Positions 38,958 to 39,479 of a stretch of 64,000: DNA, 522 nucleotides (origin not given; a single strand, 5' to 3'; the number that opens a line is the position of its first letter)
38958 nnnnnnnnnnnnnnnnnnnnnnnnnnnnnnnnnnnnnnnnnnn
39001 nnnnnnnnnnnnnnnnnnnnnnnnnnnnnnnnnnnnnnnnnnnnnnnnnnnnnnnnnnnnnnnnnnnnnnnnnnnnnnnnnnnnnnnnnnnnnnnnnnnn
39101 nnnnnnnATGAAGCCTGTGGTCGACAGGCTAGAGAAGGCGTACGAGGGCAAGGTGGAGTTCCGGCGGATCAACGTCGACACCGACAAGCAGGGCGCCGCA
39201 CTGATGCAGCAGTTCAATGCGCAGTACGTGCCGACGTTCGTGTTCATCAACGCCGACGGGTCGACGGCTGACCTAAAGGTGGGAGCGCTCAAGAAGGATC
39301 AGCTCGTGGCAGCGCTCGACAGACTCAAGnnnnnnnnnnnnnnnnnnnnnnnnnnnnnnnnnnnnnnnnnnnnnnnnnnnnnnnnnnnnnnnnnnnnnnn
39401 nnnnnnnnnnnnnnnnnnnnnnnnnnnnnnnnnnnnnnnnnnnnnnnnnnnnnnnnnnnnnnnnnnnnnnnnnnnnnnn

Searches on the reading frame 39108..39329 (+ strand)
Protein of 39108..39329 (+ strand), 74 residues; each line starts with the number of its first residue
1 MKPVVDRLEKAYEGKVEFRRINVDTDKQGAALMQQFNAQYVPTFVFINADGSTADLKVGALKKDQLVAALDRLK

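Call 15: find_homologous_proteins(query=window:39108-39329:+, max_evalue=0.001)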
Query window:39108-39329:+ (74 aa): 83 proteins with E <= 0.001 among 83 candidates.
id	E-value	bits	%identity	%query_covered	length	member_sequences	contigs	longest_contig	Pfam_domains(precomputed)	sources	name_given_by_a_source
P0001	3.8e-36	139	92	100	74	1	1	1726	PF00085.27,PF13098.14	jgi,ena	-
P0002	2.8e-32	127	85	100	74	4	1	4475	PF00085.27,PF13098.14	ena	-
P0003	4.1e-30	120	80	100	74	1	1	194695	PF00085.27,PF13098.14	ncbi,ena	-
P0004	4.6e-30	120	82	100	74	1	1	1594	PF00085.27,PF13098.14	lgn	-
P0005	5.5e-30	119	78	100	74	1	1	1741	PF00085.27,PF13098.14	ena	-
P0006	4.1e-29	117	77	100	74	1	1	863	PF00085.27,PF13098.14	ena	-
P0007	9.3e-29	116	77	100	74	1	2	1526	PF00085.27,PF13098.14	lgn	-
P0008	3.4e-28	114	78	99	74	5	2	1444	PF00085.27,PF13098.14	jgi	-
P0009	3.9e-28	114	76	100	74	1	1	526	PF00085.27,PF13098.14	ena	-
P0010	1.8e-27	111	76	100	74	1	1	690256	PF00085.27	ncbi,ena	-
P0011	4.2e-27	110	76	100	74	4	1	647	PF00085.27,PF13098.14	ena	-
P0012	4.6e-27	110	76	100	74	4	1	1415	PF00085.27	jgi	jgi:thiol:disulfide interchange protein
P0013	5.0e-27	110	76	100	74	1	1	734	PF00085.27,PF13098.14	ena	-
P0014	1.0e-25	106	70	100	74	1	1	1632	PF00085.27,PF13098.14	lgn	-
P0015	1.9e-25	105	73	100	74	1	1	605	PF00085.27,PF13098.14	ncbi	-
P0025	6.2e-23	97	66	100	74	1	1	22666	PF00085.27,PF13098.14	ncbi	-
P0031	1.4e-20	90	63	99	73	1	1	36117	PF13098.14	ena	-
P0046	3.4e-18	82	61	96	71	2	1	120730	PF00085.27,PF13098.14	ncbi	ncbi:MAG: thioredoxin family protein [Coriobacteriia bacterium]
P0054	4.9e-16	75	55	100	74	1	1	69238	PF00085.27,PF13098.14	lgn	-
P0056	2.1e-14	70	54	100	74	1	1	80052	PF00085.27,PF13098.14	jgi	jgi:thioredoxin-like negative regulator of GroEL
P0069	1.4e-12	65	47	100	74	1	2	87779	PF13743.13,PF00085.27,PF13098.14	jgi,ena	-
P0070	1.5e-12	64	49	100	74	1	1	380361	PF00085.27,PF13098.14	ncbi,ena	-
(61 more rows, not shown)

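Call 16: find_encoding_contigs(protein=P0003, flank=5000, max_places=3)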
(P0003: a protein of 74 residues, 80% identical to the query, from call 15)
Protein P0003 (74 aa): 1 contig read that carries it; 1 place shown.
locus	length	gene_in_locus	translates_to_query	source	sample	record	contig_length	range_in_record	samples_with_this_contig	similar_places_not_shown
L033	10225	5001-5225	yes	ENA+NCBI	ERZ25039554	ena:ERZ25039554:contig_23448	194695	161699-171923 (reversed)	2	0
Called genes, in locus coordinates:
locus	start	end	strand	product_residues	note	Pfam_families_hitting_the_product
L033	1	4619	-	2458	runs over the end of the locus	PF10091:Glycoamylase, PF06165:GH94_b-supersand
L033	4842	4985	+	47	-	-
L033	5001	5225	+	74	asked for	PF00085:Thioredoxin (weak), PF13098:Thioredoxin_2 (weak)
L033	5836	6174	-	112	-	PF00543:P-II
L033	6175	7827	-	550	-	PF00909:Ammonium_transp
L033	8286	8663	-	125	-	-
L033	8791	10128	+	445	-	PF05977:MFS_3, PF07690:MFS_1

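Call 17: find_encoding_contigs(protein=P0010, flank=5000, max_places=3)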
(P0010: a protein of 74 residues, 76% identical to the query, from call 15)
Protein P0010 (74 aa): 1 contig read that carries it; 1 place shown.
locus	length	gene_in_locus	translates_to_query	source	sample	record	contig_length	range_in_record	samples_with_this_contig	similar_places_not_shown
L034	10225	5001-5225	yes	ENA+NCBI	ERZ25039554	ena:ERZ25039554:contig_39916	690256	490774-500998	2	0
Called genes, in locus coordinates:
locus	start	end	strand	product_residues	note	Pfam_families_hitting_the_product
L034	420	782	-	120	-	-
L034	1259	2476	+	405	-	-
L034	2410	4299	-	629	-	-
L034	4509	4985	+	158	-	PF00581:Rhodanese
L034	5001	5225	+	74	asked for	PF00085:Thioredoxin (weak)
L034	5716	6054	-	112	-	PF00543:P-II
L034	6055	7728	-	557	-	PF00909:Ammonium_transp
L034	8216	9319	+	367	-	-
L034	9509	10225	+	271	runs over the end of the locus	-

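Call 18: find_encoding_contigs(protein=P0002, flank=5000, max_places=3)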
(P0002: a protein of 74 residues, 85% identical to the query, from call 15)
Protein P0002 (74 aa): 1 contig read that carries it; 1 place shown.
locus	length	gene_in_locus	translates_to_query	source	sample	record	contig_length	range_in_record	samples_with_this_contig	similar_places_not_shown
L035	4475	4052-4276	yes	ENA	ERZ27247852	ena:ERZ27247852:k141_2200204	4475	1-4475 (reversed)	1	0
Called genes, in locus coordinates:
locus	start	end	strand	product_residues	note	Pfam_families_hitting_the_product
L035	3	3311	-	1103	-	?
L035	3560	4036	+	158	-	PF00581:Rhodanese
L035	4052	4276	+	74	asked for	PF00085:Thioredoxin (weak), PF13098:Thioredoxin_2 (weak)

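Call 21: find_encoding_contigs(protein=P0025, flank=4000, max_places=2)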
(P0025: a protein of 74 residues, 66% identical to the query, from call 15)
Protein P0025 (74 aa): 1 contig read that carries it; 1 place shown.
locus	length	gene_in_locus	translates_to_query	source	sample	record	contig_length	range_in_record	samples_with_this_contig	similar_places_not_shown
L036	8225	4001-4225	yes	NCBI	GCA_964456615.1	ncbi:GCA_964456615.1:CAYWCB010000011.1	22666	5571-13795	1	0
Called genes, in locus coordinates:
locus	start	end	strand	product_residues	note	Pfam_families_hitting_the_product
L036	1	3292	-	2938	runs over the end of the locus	PF10091:Glycoamylase, PF06165:GH94_b-supersand, PF17167:Glyco_hydro_94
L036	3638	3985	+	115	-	-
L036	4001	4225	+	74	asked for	PF00085:Thioredoxin (weak), PF13098:Thioredoxin_2 (weak)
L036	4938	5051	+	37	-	-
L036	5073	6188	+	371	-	-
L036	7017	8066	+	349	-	PF01555:N6_N4_Mtase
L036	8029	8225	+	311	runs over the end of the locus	-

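Call 22: find_encoding_contigs(protein=P0046, flank=4000, max_places=2)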
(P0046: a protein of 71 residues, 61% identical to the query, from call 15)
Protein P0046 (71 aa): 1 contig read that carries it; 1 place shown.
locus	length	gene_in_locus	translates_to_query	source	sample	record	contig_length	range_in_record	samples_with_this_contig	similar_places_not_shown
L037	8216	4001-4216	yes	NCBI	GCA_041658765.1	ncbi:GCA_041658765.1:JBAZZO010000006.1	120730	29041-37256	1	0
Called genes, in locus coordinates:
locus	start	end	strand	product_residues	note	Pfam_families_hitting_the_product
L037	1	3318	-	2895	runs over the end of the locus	PF10091:Glycoamylase, PF06165:GH94_b-supersand, PF17167:Glyco_hydro_94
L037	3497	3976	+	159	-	PF00581:Rhodanese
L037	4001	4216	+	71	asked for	PF00085:Thioredoxin (weak), PF13098:Thioredoxin_2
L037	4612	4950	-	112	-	PF00543:P-II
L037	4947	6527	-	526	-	PF00909:Ammonium_transp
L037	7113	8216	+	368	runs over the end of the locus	PF13506:Glyco_transf_21, PF00535:Glycos_transf_2, PF13641:Glyco_tranf_2_3, PF13632:Glyco_trans_2_3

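Call 23: find_encoding_contigs(protein=P0054, flank=4000, max_places=2)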
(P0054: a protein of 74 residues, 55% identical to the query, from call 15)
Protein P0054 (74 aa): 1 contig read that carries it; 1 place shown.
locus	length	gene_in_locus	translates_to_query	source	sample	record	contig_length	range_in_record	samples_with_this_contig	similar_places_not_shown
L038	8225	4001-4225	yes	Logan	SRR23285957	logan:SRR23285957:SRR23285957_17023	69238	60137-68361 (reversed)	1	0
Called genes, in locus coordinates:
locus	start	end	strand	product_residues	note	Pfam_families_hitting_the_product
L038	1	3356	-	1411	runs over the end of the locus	?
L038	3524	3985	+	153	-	PF00581:Rhodanese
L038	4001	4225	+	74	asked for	PF00085:Thioredoxin (weak), PF13098:Thioredoxin_2 (weak)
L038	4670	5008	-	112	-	PF00543:P-II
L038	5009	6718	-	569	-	PF00909:Ammonium_transp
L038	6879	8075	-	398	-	PF00999:Na_H_Exchanger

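Call 46: find_encoding_contigs(protein=P0056, flank=3000, max_places=2)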
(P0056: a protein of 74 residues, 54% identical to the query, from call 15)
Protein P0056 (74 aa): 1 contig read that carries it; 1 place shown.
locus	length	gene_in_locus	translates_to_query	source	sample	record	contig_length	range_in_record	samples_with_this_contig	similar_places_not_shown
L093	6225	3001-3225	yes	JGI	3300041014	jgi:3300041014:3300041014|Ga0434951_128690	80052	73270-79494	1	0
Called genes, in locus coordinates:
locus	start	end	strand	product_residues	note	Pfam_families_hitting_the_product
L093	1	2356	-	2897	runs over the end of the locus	PF10091:Glycoamylase, PF06165:GH94_b-supersand, PF17167:Glyco_hydro_94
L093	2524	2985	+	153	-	PF00581:Rhodanese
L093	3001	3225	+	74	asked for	PF00085:Thioredoxin (weak), PF13098:Thioredoxin_2 (weak)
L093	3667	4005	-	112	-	PF00543:P-II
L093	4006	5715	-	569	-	PF00909:Ammonium_transp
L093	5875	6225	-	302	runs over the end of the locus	PF00999:Na_H_Exchanger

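Call 47: find_encoding_contigs(protein=P0070, flank=3000, max_places=2)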
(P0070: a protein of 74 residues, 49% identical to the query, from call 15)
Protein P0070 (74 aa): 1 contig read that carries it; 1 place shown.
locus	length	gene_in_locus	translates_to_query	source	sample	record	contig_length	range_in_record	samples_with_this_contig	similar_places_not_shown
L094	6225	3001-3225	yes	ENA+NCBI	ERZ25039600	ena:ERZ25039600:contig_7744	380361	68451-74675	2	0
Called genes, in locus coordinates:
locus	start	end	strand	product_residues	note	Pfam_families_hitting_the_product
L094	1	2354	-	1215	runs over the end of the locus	-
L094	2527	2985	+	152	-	PF00581:Rhodanese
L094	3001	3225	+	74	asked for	PF00085:Thioredoxin (weak), PF13098:Thioredoxin_2 (weak)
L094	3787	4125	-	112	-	PF00543:P-II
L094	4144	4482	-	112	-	PF00543:P-II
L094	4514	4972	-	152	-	PF00909:Ammonium_transp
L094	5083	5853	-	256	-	PF00909:Ammonium_transp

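Call 48: find_encoding_contigs(protein=P0069, flank=3000, max_places=2)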
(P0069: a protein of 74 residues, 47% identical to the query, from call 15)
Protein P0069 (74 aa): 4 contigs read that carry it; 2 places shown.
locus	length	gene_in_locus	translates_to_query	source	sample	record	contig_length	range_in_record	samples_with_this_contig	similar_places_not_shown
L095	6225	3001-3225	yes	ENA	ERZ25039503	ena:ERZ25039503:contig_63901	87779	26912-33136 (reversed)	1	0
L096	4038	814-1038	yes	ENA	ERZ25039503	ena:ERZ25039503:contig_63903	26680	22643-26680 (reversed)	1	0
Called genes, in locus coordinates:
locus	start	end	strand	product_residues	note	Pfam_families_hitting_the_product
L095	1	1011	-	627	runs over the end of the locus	-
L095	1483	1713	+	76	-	-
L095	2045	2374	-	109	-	-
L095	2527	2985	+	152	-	PF00581:Rhodanese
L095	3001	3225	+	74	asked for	PF00085:Thioredoxin, PF13098:Thioredoxin_2 (weak), PF13743:Thioredoxin_5 (weak)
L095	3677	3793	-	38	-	PF00543:P-II (weak)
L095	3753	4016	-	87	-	PF00543:P-II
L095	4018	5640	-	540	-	PF00909:Ammonium_transp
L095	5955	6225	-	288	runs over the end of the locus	PF00882:Zn_dep_PLPC (weak)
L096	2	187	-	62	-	?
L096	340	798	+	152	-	PF00581:Rhodanese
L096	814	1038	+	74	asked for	PF00085:Thioredoxin, PF13098:Thioredoxin_2 (weak), PF13743:Thioredoxin_5 (weak)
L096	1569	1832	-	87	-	PF00543:P-II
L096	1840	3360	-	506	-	PF00909:Ammonium_transp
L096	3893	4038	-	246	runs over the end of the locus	PF00882:Zn_dep_PLPC (weak)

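Call 49: find_encoding_contigs(protein=P0031, flank=3000, max_places=2)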
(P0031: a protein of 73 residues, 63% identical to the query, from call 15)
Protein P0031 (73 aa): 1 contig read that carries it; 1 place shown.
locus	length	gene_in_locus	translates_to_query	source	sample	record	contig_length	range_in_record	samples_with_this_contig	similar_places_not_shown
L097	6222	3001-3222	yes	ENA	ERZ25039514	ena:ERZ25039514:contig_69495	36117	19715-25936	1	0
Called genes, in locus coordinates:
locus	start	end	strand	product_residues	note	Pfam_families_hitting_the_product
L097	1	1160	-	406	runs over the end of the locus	-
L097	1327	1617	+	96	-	-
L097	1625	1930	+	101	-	-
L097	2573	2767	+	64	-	PF00581:Rhodanese (weak)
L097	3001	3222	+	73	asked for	PF13098:Thioredoxin_2 (weak)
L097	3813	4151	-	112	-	PF00543:P-II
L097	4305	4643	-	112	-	PF00543:P-II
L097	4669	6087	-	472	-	PF00909:Ammonium_transp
